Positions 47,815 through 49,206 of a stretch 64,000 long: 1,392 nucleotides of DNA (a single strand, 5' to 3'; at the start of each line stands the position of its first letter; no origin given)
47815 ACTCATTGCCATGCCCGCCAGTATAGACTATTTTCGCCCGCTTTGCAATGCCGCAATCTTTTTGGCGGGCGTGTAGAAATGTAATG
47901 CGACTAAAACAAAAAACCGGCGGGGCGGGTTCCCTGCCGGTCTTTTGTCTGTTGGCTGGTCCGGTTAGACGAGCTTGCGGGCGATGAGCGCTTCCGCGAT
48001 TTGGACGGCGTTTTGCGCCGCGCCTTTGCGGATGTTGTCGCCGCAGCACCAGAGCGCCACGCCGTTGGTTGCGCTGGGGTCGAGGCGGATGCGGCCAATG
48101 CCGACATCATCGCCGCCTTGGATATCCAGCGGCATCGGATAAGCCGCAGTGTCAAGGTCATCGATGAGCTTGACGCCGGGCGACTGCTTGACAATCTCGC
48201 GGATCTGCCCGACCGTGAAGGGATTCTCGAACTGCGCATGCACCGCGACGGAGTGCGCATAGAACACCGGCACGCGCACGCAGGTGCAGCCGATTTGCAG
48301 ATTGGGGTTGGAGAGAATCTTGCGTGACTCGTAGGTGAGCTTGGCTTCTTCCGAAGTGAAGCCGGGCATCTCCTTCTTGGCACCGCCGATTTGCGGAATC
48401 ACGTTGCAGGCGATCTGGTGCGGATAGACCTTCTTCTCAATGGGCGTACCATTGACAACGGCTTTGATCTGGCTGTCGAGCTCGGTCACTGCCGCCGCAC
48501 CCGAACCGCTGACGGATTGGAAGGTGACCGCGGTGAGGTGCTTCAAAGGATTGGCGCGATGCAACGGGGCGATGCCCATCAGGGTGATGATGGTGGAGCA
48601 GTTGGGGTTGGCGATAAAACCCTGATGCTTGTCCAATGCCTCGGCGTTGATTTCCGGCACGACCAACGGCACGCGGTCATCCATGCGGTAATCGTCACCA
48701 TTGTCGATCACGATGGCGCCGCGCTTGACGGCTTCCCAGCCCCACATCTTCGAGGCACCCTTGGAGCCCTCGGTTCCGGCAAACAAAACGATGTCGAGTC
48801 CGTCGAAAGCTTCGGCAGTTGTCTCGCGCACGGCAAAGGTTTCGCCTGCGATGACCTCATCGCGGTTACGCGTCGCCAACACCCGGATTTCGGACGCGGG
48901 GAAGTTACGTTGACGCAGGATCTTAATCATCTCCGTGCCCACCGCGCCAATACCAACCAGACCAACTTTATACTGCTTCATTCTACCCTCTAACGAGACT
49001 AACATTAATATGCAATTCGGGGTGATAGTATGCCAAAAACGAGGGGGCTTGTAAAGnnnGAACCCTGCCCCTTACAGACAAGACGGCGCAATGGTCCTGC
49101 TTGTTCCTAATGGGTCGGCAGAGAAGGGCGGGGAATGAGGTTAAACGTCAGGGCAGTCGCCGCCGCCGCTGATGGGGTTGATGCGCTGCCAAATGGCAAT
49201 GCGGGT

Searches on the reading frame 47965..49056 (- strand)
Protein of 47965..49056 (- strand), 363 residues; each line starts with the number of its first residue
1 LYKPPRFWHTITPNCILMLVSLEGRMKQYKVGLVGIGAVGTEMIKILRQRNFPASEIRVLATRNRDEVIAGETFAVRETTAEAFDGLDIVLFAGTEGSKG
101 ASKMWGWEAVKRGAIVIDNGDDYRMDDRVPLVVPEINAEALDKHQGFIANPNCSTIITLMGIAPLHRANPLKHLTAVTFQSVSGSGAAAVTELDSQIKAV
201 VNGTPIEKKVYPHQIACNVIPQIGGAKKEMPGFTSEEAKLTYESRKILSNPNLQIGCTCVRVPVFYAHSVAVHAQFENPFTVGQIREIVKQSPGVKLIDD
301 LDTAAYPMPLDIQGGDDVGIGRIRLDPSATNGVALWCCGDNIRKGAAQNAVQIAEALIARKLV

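Call 90: search_protein_families(library=pfam, proteins=[window:47965-49056:-], max_evalue=0.0001)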
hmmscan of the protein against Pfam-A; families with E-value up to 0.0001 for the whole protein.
window:47965-49056:- (363 aa): 2 families
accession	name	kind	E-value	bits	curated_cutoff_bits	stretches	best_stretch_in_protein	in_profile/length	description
PF02774.23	Semialdhyde_dhC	-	1e-43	150.1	26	1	163-344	2-184/184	Semialdehyde dehydrogenase, dimerisation domain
PF01118.30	Semialdhyde_dh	-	2e-21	77.1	26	1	30-143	1-120/121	Semialdehyde dehydrogenase, NAD binding domain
